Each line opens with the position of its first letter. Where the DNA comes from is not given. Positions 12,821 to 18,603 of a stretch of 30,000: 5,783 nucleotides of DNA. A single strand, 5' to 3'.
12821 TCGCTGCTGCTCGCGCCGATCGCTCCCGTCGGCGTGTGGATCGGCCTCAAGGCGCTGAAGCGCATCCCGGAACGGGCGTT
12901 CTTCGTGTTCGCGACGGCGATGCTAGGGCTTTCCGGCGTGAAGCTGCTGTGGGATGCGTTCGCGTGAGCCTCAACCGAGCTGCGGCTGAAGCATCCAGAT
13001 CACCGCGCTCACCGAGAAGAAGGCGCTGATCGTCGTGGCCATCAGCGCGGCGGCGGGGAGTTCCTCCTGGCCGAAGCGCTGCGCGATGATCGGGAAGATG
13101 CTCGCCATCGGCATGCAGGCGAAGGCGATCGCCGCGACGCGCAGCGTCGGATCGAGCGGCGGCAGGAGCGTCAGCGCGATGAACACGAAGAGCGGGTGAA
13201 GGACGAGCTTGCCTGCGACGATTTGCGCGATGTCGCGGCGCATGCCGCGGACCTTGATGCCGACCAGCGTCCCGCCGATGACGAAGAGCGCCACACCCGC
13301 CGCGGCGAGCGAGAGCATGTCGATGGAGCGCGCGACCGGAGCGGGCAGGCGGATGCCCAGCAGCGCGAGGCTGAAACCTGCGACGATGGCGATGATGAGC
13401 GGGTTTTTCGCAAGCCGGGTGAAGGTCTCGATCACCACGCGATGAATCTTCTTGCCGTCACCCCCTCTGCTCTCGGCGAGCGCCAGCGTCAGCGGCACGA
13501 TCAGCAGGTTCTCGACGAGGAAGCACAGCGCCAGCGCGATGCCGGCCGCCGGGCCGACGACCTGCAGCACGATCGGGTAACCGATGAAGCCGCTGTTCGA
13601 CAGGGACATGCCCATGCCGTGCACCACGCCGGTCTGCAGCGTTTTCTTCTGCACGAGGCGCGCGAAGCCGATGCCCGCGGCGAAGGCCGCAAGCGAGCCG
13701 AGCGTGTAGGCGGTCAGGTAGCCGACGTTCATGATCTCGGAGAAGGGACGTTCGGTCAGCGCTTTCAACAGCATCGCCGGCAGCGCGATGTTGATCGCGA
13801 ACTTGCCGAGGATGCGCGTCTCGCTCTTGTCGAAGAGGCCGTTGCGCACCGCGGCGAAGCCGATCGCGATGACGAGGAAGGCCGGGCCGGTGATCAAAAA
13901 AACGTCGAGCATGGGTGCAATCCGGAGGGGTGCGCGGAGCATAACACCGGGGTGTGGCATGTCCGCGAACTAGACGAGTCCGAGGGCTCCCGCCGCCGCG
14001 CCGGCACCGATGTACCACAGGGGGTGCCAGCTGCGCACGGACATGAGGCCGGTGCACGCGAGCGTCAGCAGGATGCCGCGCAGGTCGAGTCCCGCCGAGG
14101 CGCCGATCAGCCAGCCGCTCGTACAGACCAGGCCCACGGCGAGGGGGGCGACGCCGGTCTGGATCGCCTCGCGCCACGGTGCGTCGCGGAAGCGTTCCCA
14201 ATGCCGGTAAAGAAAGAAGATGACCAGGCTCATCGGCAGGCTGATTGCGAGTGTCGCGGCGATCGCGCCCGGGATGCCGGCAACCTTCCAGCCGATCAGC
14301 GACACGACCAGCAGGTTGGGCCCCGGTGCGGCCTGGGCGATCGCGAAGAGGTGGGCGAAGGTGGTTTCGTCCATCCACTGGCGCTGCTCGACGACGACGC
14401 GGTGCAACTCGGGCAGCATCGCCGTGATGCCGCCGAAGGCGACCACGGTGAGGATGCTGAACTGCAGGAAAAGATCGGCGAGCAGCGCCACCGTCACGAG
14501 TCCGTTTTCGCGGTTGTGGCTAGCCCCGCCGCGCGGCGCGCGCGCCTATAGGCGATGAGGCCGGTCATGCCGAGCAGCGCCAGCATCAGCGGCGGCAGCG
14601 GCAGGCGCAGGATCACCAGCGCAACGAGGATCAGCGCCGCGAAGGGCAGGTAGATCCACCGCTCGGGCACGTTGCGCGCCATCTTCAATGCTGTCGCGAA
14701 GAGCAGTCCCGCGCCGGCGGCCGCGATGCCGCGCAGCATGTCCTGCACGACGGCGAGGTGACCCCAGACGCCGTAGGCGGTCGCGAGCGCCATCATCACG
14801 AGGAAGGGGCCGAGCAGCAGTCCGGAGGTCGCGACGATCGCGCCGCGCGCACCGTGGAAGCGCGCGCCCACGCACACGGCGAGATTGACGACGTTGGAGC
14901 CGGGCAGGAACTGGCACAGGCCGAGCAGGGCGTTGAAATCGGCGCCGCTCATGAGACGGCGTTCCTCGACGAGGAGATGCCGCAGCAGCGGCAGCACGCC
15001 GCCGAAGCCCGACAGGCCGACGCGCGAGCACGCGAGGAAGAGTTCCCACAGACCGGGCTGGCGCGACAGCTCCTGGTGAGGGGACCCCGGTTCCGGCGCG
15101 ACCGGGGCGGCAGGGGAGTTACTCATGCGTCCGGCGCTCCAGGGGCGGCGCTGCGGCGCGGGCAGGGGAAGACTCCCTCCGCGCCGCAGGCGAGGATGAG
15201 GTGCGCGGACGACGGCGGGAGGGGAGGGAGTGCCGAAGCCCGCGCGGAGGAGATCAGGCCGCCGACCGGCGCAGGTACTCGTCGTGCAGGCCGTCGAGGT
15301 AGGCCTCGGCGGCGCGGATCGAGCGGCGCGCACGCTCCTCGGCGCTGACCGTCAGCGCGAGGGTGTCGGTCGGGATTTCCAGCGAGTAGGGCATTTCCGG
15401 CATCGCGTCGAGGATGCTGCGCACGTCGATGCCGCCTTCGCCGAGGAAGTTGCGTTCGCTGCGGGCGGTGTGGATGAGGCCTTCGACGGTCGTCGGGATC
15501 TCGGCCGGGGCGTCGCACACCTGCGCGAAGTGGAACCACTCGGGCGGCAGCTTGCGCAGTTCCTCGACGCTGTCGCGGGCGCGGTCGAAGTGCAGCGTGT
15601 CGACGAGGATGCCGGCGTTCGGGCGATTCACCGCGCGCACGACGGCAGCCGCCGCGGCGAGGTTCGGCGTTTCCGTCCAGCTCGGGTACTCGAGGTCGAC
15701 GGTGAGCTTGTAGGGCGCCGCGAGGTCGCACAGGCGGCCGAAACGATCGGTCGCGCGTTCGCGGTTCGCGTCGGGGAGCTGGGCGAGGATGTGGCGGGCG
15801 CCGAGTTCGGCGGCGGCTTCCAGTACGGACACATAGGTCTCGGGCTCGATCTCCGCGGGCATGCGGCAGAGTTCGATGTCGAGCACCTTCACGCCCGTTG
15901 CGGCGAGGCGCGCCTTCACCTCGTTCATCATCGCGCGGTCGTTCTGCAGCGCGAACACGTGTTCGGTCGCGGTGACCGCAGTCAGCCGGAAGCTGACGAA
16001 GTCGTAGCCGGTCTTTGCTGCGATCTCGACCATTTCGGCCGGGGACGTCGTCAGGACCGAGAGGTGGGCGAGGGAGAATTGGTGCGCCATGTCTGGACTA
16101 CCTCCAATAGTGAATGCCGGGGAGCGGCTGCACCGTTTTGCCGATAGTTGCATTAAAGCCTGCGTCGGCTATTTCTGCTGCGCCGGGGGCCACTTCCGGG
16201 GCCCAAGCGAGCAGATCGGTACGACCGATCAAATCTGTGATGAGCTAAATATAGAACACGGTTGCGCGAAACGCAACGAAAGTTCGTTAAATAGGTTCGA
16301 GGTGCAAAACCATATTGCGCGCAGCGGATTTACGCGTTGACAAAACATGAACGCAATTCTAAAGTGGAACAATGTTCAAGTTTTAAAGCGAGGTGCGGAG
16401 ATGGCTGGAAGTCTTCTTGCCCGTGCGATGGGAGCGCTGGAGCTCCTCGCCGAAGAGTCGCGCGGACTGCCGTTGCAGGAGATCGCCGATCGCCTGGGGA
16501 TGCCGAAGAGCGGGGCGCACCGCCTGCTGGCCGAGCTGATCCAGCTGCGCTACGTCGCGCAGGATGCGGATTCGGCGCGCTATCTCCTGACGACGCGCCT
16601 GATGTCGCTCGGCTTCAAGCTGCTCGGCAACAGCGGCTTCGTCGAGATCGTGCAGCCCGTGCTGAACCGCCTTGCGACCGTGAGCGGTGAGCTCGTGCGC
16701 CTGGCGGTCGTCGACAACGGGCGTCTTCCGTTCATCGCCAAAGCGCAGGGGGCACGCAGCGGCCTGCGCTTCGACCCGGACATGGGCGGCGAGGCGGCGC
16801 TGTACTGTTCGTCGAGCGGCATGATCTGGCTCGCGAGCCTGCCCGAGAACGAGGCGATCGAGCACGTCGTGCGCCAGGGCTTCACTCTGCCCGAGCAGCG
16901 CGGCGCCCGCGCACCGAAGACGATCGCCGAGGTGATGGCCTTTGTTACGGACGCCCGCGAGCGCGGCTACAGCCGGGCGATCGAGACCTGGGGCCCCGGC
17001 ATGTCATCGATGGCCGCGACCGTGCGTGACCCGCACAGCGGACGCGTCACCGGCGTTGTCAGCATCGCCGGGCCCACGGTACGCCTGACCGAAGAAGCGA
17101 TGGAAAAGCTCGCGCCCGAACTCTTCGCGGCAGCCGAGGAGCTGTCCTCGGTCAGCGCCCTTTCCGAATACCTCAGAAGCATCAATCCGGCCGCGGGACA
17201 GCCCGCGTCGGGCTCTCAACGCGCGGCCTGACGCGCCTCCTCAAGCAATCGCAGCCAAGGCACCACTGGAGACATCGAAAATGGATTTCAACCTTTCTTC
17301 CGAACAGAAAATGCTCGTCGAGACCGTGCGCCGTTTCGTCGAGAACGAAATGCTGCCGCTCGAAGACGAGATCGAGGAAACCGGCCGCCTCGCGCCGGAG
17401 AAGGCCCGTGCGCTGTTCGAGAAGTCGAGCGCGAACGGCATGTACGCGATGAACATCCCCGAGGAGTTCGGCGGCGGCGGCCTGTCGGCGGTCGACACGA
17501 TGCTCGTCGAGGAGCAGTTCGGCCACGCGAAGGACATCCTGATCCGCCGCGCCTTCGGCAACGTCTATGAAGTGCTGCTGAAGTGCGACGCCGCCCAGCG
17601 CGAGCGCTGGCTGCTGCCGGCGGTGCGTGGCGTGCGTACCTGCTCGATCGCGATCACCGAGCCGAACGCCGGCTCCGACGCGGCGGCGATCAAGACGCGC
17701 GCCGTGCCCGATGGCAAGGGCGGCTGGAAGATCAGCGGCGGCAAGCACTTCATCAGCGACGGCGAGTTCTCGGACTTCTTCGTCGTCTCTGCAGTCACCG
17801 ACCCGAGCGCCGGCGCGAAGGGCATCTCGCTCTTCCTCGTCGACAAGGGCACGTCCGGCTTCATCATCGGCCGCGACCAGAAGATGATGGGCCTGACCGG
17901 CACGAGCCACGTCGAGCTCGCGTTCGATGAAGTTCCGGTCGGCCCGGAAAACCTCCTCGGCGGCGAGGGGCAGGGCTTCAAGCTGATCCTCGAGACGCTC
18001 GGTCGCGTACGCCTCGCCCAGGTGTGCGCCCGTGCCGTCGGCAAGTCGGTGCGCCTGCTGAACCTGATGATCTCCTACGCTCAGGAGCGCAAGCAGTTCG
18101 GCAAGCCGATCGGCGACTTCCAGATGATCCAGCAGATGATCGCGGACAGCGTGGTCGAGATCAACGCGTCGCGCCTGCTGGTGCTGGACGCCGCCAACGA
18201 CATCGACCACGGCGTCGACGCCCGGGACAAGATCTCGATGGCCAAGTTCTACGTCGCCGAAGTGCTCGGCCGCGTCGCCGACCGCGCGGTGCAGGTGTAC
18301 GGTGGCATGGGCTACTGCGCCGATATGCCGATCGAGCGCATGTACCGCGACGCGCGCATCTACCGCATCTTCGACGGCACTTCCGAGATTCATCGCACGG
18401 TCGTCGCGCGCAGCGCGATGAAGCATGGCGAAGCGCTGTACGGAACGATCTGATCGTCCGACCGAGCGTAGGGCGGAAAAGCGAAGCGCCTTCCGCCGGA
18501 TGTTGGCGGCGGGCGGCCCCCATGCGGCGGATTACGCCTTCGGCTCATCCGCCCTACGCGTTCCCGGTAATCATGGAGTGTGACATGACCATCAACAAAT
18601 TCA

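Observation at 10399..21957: Hydroaromatic genes linked to an ACAD / YdiF-type CoA-transferase / EtfBA block: same five families as the unexplained E. coli ydiB-aroD-ydiF-ydiO-ydiQR neighbourhood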

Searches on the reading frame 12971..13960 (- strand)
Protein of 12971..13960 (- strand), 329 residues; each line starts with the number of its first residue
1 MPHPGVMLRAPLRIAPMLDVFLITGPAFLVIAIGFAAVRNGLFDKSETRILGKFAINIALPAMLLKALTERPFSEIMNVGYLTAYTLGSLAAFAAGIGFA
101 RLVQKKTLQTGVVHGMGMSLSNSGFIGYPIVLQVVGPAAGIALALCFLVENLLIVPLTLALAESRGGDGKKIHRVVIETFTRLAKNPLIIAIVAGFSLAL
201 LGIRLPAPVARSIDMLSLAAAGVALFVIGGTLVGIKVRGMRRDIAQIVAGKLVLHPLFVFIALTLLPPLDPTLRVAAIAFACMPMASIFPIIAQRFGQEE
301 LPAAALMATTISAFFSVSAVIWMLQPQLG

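Call 4: search_protein_families(library=pfam, proteins=[window:12971-13960:-])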
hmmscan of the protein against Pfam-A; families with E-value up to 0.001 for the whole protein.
window:12971-13960:- (329 aa): 1 family
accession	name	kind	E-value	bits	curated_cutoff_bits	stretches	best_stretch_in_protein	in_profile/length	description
PF03547.23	Mem_trans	-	2.6e-31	108.9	25.7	1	27-322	9-342/343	Membrane transport protein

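Call 13: search_protein_families(library=ncbifam, proteins=[window:12971-13960:-], max_evalue=0.00001)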
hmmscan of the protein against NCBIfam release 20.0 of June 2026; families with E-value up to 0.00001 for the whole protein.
window:12971-13960:- (329 aa): 2 families
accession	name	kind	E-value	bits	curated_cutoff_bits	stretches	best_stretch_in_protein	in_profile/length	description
TIGR00946.1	2a69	subfamily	7.8e-20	71.3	246.05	1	26-324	12-334/336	auxin efflux carrier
NF007384.0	PRK09903.1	equivalog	5.6e-15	55.4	404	1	26-324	11-308/314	transporter YfdV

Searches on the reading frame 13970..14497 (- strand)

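Call 4: search_protein_families(library=pfam, proteins=[window:13970-14497:-])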
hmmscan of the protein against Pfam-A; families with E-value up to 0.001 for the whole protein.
window:13970-14497:- (175 aa): 1 family
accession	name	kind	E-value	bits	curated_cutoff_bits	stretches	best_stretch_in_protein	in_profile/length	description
PF02417.20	Chromate_transp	-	7.7e-40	137.1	28.6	1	8-170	2-165/166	Chromate transporter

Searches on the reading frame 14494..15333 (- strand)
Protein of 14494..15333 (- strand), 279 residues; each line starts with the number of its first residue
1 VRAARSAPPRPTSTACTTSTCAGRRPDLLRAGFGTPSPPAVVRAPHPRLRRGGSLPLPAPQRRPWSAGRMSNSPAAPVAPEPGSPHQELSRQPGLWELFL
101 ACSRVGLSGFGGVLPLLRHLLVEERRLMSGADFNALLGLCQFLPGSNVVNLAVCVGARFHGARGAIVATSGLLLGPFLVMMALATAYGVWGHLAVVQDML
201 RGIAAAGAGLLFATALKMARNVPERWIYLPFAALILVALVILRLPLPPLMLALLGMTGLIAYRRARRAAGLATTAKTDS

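Call 4: search_protein_families(library=pfam, proteins=[window:14494-15333:-])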
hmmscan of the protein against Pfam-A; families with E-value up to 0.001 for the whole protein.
window:14494-15333:- (279 aa): 1 family
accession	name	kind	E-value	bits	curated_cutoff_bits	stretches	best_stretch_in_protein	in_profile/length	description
PF02417.20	Chromate_transp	-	2.1e-33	116.1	28.6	1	96-258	1-165/166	Chromate transporter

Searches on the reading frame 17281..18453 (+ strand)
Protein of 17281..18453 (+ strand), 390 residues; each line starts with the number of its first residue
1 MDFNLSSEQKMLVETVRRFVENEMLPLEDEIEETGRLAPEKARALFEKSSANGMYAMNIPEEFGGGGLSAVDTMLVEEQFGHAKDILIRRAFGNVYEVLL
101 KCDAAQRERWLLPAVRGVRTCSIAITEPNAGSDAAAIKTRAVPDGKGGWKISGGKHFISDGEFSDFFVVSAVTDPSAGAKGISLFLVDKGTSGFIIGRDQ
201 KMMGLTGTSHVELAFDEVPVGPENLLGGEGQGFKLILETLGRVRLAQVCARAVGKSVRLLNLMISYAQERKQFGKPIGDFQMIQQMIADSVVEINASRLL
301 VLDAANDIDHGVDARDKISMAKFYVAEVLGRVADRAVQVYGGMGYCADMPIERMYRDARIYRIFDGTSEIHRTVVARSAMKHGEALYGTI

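Call 5: search_protein_families(library=pfam, proteins=[window:17281-18453:+])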
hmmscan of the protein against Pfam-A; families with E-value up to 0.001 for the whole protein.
window:17281-18453:+ (390 aa): 4 families
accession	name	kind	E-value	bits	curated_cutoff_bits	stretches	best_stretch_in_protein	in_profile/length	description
PF00441.29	Acyl-CoA_dh_1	-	1.7e-47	161.7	22.4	1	230-379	1-149/150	Acyl-CoA dehydrogenase, C-terminal domain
PF02770.24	Acyl-CoA_dh_M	-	2e-23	82.8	33.3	1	123-218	2-97/97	Acyl-CoA dehydrogenase, middle domain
PF08028.16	Acyl-CoA_dh_2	-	1.1e-18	68.3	22.7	1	248-367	3-132/134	Acyl-CoA dehydrogenase, C-terminal domain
PF02771.21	Acyl-CoA_dh_N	-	6.9e-18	65.5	22.9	1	7-117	2-112/113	Acyl-CoA dehydrogenase, N-terminal domain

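Call 7: search_protein_families(library=ncbifam, proteins=[window:17281-18453:+], max_evalue=0.00001)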
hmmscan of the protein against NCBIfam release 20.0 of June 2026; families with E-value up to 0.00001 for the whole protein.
window:17281-18453:+ (390 aa): 22 families
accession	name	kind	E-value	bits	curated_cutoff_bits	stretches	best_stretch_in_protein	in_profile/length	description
NF042972.1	AcrlCoAredClosAcrC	equivalog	2.4e-89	299.6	640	1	1-380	1-377/378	acryloyl-CoA reductase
NF043006.1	CyhCrbnylCoADH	equivalog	1.7e-75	254.4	650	1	7-381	6-377/380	cyclohexane-1-carbonyl-CoA dehydrogenase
NF058590.1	AcCoDHFadEBacil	equivalog_domain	5e-74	249.9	600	1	5-382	21-413/586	acyl-CoA dehydrogenase FadE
NF045552.1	GlutCoADH_Des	equivalog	6.7e-70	236.2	470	1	1-378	1-378/387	glutaryl-CoA dehydrogenase Acd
NF053553.1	prodigi_MBC_PigA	equivalog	5.8e-66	223.2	500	1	1-378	1-378/381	prodigiosin MBC biosynthesis dehydrogenase PigA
NF042439.1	SulpropCoADesulf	equivalog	3.4e-63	213.7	600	1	48-380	32-371/379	3-sulfinopropanoyl-CoA desulfinase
NF045652.1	ProlPCPDhRedW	equivalog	6.6e-62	209.5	650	1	8-378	3-372/376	L-prolyl-[peptidyl-carrier protein] dehydrogenase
NF008997.0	PRK12341.1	equivalog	2e-61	208.2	537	1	1-382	1-379/382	acyl-CoA dehydrogenase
NF002885.1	PRK03354.1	equivalog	5.6e-47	160.6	540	1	1-381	1-375/378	crotonobetainyl-CoA dehydrogenase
TIGR03207.1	cyc_hxne_CoA_dh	equivalog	1.9e-43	148.6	575.35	1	5-378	1-370/372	cyclohexanecarboxyl-CoA dehydrogenase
TIGR03203.1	pimD_small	equivalog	2.1e-33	116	652.7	1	2-376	1-373/378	pimeloyl-CoA dehydrogenase small subunit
NF052270.1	Staph_DH_FadE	equivalog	1.8e-29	102.7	600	1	96-378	114-392/400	acyl-CoA dehydrogenase FadE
NF007000.1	PRK09463.1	subfamily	7.5e-22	77.4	600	1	42-347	75-400/726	acyl-CoA dehydrogenase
NF008594.0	PRK11561.1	equivalog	8.9e-21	73.8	545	1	122-381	181-441/540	isovaleryl-CoA dehydrogenase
TIGR03204.1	pimC_large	equivalog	1.4e-19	70.3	623.85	1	2-328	1-327/395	pimeloyl-CoA dehydrogenase large subunit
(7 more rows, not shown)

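Call 47: search_solved_structures(query=window:17281-18453:+, max_evalue=1e-60)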
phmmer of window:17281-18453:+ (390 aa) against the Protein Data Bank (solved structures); distinct sequences matched with E-value up to 1e-60: 13.
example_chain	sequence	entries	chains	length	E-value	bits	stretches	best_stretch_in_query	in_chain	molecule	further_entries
5ol2_C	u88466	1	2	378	3.4e-72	246.9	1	2-379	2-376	Acyl-CoA dehydrogenase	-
3pfd_A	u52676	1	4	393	4.6e-71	243.1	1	3-380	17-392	Acyl-CoA dehydrogenase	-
6fah_C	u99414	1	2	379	1.5e-67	231.6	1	6-380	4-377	Caffeyl-CoA reductase-Etf complex subunit CarC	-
1ukw_A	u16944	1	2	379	5.7e-67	229.7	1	1-378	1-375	acyl-CoA dehydrogenase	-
4l1f_A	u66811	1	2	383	3.1e-66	227.2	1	1-381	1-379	Acyl-CoA dehydrogenase domain protein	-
4n5f_A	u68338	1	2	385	5.3e-66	226.5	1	5-378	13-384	Putative acyl-CoA dehydrogenase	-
7p98_A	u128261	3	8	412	1.4e-64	221.8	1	5-380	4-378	Short-chain acyl-CoA dehydrogenase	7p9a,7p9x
5lnx_A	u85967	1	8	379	4.3e-63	216.9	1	5-377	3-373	Acyl-CoA dehydrogenase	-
2dvl_A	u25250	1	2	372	4.1e-61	210.4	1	4-378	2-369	Acyl-CoA dehydrogenase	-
7y0a_A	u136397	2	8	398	6.1e-61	209.8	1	5-381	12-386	Short-chain specific acyl-CoA dehydrogenase, mitochondrial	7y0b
1jqi_A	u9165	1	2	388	8.8e-61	209.3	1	5-379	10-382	short chain acyl-CoA dehydrogenase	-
8i4p_A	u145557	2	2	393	9e-61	209.3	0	6-382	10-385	Acyl-CoA dehydrogenase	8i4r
8sgs_A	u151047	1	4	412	9.5e-61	209.2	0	5-379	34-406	Short-chain specific acyl-CoA dehydrogenase, mitochondrial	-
